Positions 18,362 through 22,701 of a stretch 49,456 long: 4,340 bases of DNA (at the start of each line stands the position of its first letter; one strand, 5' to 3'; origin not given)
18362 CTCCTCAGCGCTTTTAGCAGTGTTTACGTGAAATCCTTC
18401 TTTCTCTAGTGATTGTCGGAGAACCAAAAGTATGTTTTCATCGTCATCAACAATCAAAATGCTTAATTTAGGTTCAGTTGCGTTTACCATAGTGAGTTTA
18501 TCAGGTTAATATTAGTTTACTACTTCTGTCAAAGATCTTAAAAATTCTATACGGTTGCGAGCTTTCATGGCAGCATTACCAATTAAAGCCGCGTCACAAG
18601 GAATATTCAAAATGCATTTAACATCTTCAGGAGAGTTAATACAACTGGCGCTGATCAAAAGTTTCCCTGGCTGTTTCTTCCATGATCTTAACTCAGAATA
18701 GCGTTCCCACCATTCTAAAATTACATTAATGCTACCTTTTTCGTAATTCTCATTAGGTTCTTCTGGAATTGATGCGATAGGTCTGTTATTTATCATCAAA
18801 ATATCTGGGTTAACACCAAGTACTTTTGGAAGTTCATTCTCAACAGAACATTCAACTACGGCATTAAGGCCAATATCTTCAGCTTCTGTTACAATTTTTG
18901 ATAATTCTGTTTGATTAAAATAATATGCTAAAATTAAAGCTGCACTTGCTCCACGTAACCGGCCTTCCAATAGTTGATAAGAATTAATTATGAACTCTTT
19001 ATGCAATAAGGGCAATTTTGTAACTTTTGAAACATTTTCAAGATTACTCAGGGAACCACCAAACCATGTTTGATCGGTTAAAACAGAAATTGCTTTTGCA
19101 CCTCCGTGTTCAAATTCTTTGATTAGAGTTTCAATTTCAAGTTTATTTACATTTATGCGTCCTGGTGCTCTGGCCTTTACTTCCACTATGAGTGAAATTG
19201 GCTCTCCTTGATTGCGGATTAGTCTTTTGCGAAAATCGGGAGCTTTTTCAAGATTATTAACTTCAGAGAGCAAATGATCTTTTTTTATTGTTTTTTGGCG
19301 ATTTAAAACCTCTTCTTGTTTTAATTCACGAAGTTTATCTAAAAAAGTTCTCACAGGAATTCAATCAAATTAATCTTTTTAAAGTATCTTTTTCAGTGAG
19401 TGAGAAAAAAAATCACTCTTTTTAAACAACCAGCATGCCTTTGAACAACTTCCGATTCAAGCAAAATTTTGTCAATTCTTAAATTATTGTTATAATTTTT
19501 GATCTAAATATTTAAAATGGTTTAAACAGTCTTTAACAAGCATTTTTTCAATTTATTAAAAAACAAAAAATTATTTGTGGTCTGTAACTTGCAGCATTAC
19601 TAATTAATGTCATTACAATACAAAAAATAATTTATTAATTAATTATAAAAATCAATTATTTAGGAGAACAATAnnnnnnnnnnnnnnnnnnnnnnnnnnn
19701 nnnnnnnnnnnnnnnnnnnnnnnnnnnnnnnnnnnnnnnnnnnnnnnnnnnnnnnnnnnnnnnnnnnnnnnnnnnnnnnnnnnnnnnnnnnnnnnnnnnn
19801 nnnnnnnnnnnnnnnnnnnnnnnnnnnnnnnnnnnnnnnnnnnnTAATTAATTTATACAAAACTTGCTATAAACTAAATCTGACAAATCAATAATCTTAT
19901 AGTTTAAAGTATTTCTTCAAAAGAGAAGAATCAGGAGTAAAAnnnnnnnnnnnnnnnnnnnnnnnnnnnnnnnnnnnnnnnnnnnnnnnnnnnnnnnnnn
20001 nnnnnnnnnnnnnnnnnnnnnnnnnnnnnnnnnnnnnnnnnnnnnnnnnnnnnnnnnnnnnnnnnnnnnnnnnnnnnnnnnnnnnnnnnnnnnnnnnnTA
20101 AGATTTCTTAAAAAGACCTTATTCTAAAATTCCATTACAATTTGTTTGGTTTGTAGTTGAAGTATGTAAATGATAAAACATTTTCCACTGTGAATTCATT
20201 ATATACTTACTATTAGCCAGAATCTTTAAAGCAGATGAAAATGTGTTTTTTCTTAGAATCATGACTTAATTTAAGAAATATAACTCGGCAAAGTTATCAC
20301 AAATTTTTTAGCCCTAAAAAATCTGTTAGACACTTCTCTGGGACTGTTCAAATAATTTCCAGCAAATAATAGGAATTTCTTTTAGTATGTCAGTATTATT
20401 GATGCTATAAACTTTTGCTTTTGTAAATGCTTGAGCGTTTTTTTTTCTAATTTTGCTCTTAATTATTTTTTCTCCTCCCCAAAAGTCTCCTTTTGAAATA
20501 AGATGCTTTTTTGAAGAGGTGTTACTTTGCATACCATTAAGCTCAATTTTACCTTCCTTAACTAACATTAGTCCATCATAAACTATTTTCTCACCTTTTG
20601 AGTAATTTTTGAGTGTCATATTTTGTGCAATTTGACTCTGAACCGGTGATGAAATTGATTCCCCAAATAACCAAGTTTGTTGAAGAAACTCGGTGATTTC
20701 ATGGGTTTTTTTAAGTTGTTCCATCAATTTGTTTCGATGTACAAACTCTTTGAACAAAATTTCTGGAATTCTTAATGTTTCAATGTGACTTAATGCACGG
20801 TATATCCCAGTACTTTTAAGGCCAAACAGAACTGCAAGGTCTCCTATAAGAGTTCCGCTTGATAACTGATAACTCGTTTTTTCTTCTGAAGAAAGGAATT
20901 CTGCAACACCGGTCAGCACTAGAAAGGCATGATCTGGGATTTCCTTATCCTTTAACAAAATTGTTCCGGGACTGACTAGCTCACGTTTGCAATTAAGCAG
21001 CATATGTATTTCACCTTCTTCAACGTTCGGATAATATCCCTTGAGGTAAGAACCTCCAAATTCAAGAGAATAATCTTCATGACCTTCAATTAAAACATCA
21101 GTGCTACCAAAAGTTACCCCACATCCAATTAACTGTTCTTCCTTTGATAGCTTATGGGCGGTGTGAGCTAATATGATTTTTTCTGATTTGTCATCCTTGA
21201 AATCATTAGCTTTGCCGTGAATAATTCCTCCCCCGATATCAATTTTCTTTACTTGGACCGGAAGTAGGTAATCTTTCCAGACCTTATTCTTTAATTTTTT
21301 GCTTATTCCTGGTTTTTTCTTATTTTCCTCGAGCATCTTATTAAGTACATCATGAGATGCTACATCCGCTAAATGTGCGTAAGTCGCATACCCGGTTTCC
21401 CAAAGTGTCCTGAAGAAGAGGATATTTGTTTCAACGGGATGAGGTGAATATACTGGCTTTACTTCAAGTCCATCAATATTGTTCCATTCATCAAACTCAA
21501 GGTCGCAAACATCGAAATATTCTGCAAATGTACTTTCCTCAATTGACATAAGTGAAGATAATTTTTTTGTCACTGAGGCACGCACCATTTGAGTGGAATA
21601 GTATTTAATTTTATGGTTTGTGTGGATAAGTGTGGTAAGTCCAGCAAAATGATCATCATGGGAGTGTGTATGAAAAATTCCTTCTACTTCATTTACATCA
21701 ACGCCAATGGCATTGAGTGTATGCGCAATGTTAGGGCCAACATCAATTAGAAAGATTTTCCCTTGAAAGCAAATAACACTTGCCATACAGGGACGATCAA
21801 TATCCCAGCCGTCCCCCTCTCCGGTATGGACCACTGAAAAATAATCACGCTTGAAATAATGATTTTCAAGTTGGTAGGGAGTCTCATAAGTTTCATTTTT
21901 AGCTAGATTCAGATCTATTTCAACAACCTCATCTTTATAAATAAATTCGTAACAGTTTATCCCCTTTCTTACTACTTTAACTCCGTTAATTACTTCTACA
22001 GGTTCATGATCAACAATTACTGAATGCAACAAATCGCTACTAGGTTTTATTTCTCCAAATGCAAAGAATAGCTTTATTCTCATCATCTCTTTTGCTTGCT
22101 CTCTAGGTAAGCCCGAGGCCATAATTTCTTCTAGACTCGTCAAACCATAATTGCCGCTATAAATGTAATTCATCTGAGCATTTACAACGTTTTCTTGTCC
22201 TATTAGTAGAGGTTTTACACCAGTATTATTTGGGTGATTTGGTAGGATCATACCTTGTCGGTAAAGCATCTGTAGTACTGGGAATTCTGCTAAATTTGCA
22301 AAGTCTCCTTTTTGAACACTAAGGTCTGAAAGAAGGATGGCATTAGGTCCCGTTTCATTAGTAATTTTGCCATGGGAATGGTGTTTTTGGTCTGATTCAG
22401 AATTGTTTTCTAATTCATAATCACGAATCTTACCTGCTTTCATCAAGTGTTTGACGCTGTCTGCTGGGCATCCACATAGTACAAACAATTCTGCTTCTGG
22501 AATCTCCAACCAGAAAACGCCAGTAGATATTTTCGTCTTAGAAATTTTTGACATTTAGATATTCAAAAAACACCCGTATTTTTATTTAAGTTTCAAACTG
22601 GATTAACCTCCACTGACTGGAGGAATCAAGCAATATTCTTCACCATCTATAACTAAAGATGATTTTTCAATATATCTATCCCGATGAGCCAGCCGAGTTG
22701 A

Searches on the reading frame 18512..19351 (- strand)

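Call 7: search_protein_families(library=pfam, proteins=[window:18512-19351:-], max_evalue=0.001)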
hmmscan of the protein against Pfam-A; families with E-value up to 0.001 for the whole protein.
window:18512-19351:- (279 aa): 1 family
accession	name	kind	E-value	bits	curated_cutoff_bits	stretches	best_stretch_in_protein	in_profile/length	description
PF00218.27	IGPS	-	1.4e-41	142.8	27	1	4-274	1-254/254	Indole-3-glycerol phosphate synthase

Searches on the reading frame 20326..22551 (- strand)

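Call 7: search_protein_families(library=pfam, proteins=[window:20326-22551:-], max_evalue=0.001)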
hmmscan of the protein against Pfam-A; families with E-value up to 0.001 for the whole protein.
window:20326-22551:- (741 aa): 4 families
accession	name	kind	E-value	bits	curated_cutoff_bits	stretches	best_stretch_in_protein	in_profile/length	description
PF00027.35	cNMP_binding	-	9e-12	45.2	27.5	1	526-607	4-89/89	Cyclic nucleotide-binding domain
PF00753.33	Lactamase_B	-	2.1e-08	34.8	22.7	1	253-318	4-73/196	Metallo-beta-lactamase superfamily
PF12706.13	Lactamase_B_2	-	2.2e-07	31.1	27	1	267-371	3-112/200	Beta-lactamase superfamily domain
PF23023.1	Anti-Pycsar_Apyc1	-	0.00014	21.9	50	1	262-330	27-96/250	Anti-Pycsar protein Apyc1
